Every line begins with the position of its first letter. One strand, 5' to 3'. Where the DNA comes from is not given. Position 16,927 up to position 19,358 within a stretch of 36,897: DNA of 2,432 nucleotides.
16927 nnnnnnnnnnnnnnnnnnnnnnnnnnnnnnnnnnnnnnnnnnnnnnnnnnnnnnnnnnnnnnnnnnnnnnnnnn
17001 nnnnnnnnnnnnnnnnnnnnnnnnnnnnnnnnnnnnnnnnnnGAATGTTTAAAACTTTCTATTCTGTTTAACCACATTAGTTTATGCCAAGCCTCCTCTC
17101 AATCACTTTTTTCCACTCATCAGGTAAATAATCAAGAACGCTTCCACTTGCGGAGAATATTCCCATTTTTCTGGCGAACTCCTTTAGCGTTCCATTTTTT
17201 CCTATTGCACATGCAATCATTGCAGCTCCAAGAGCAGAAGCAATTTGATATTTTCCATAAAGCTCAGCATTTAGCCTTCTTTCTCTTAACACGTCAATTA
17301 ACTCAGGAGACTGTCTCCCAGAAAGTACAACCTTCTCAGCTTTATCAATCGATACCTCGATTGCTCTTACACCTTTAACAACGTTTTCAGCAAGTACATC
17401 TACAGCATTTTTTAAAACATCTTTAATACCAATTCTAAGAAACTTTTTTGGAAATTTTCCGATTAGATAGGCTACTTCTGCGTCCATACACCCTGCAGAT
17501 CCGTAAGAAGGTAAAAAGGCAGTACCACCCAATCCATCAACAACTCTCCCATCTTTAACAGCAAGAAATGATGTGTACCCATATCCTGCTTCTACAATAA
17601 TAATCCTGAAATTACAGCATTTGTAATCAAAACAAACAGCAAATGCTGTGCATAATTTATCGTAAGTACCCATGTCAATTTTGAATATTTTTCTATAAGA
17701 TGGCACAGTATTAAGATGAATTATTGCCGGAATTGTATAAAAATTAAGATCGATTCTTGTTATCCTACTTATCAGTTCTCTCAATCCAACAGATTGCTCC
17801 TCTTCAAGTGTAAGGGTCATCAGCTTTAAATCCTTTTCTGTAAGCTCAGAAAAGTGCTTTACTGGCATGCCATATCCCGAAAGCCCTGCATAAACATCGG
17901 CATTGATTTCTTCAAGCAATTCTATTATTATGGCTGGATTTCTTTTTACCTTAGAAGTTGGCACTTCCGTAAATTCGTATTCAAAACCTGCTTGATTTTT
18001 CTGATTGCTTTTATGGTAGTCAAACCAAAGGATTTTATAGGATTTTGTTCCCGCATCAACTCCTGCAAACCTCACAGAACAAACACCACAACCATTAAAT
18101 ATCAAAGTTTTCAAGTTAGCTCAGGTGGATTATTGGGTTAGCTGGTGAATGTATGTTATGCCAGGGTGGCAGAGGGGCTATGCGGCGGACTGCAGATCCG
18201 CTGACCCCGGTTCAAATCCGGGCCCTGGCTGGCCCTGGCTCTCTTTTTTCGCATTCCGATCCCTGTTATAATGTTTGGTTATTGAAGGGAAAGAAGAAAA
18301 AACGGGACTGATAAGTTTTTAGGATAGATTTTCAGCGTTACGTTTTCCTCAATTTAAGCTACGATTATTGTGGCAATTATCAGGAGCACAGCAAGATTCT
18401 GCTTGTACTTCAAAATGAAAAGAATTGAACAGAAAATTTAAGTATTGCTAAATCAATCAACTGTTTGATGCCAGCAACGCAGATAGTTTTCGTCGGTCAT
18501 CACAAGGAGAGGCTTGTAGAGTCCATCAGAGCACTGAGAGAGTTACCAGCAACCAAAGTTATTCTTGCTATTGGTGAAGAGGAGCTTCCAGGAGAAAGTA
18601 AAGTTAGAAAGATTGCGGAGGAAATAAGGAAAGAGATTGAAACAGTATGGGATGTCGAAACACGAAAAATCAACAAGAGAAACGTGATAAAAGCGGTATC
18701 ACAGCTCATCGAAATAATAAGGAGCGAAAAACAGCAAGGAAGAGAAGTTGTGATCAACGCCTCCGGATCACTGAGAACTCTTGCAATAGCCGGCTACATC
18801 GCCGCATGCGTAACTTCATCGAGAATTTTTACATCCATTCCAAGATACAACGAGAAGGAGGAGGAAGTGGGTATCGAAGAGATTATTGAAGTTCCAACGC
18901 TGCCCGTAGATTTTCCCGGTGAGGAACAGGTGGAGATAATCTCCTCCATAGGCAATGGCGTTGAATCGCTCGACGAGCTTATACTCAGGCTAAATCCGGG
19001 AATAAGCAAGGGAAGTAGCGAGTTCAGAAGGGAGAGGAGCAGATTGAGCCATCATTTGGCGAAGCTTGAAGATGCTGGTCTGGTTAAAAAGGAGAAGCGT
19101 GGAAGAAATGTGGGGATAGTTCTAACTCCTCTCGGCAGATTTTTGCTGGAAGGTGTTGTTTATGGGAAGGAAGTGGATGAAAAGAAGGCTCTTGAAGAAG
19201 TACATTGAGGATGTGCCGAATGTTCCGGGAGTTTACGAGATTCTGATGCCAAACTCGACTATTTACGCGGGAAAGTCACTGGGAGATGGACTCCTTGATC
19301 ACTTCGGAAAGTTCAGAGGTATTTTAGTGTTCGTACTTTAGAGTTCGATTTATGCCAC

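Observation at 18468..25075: Co-directional overlapping array joins a CARF-wHTH regulator, two extra nucleases and an orphan protein to a McrBC-type core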

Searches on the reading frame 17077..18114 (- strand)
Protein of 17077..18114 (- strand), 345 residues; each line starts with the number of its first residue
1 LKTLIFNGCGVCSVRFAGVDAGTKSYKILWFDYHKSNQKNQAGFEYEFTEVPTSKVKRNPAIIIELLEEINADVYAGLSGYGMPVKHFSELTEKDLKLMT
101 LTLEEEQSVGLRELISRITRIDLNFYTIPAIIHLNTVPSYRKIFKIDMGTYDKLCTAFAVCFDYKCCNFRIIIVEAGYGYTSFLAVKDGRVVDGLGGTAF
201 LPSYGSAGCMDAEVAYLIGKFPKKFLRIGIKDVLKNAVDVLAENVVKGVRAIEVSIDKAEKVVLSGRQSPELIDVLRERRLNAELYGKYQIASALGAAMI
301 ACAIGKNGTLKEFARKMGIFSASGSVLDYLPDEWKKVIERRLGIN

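Call 44: search_protein_families(library=pfam, proteins=[window:17077-18114:-], max_evalue=0.001)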
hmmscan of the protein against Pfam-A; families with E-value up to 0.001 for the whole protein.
window:17077-18114:- (345 aa): 1 family
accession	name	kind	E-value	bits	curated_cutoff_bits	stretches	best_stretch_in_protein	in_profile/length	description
PF07318.18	DUF1464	-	1.6e-72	244.9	23.5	1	18-330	1-325/327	Protein of unknown function (DUF1464)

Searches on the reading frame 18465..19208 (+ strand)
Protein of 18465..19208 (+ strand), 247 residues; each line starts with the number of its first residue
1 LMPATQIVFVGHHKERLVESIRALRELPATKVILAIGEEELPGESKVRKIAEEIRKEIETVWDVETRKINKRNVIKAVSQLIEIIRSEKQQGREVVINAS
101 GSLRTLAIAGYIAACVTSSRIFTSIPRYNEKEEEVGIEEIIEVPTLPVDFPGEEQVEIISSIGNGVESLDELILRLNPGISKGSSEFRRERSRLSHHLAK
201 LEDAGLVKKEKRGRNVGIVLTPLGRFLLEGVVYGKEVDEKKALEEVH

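Call 3: search_protein_families(library=pfam, proteins=[window:18465-19208:+], max_evalue=0.01)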
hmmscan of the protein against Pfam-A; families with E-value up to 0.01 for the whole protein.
window:18465-19208:+ (247 aa): 4 families
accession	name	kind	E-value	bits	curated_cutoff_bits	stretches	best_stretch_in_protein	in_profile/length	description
PF19810.5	HFX_2341_N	-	8.4e-15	55.7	30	1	5-126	2-117/120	HFX_2341-like, N-terminal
PF22665.2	DUF6293_C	-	1.5e-08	35.4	27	1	142-227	1-97/101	DUF6293 C-terminal winged helix domain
PF01022.26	HTH_5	-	1.2e-05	25.6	22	1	190-209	28-47/47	Bacterial regulatory protein, arsR family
PF12840.13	HTH_20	-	0.003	17.9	27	1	191-209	32-50/51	Helix-turn-helix domain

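Call 4: search_protein_families(library=padloc, proteins=[window:18465-19208:+], max_evalue=0.01)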
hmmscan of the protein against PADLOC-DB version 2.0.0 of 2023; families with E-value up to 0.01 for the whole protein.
window:18465-19208:+ (247 aa): 38 families (the best 25 are shown)
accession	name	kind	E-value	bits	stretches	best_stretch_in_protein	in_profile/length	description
PDLC01862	CARF3--CARF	-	2e-110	365.8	1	2-231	1-230/233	-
PDLC01868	CARF3--CARF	-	6.8e-42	141.5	1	5-225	4-212/218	-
PDLC01879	CARF3--CARF_TM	-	1.1e-18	65.7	1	4-229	19-218/222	-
PDLC01847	CARF3--CARF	-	9.1e-18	62.7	1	6-228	8-232/239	-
PDLC01434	CasR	-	3.4e-15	54.4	1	7-227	4-189/191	"CAS-I,CAS-II,CAS-III,CAS-IV,CAS-V,CAS-VI; associated_signaling"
PDLC01866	CARF3--CARF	-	7.5e-15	53.5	1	7-228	5-204/207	-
PDLC01849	CARF3--CARF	-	3.9e-14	50.8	1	21-184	16-167/197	-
PDLC01268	CasR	-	1.3e-12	46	1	8-218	3-174/179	"CAS-I,CAS-II,CAS-III,CAS-IV,CAS-V,CAS-VI; associated_signaling"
PDLC01861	CARF3--CARF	-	1.2e-11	42.4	1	50-227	53-252/260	-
PDLC01852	CARF3--CARF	-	1.8e-11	42.4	1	39-227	38-207/208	-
PDLC01044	Csa3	-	8.6e-11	40.1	1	45-227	38-193/194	Type I-A associated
PDLC01877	CARF3--CARF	-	3.8e-09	34.6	1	23-226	22-245/252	-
PDLC01848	CARF3--CARF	-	5.4e-09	34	1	30-228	26-193/197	-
PDLC01860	CARF3--CARF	-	6.9e-09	34.1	1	44-228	43-208/210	-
PDLC01865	CARF3--CARF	-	1.1e-08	33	1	41-124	43-125/215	-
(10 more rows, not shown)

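Call 24: search_protein_families(library=ncbifam, proteins=[window:18465-19208:+], max_evalue=0.001)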
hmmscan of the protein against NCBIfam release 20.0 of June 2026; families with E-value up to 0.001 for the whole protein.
window:18465-19208:+ (247 aa): 4 families
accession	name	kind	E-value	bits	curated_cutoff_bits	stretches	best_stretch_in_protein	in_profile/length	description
TIGR01884.1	cas_HTH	subfamily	3.7e-11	42.8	60.2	1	8-224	4-202/202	CRISPR-associated CARF protein Csa3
NF033788.1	HTH_metalloreg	subfamily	1.1e-07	31.5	55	1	187-216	35-64/77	metalloregulator ArsR/SmtB family transcription factor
NF033789.1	repress_SdpR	subfamily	0.00034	20.5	100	1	185-216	29-60/79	autorepressor SdpR family transcription factor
NF041413.1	ArsR_Rv2640c_fam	equivalog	0.00078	19.8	155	0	192-216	73-97/118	Rv2640c family ArsR-like transcriptional regulator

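Call 90: search_solved_structures(query=window:18468-19208:+, max_evalue=1)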
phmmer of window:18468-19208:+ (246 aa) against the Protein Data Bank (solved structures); distinct sequences matched with E-value up to 1: 4.
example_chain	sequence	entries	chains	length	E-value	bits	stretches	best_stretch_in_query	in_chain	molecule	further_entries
8hkx_S19E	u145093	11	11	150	0.12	15.1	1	196-240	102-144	30S ribosomal protein S19e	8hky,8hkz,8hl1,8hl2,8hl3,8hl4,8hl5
7ase_E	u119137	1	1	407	0.21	14.3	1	14-101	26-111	Eukaryotic translation initiation factor 3 subunit E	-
1ww8_A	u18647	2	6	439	0.24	14.1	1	148-217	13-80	malate oxidoreductase | 439aa long hypothetical malate oxidoreductase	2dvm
3f6v_A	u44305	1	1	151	0.39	13.4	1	179-231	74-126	Possible transcriptional regulator, ArsR family protein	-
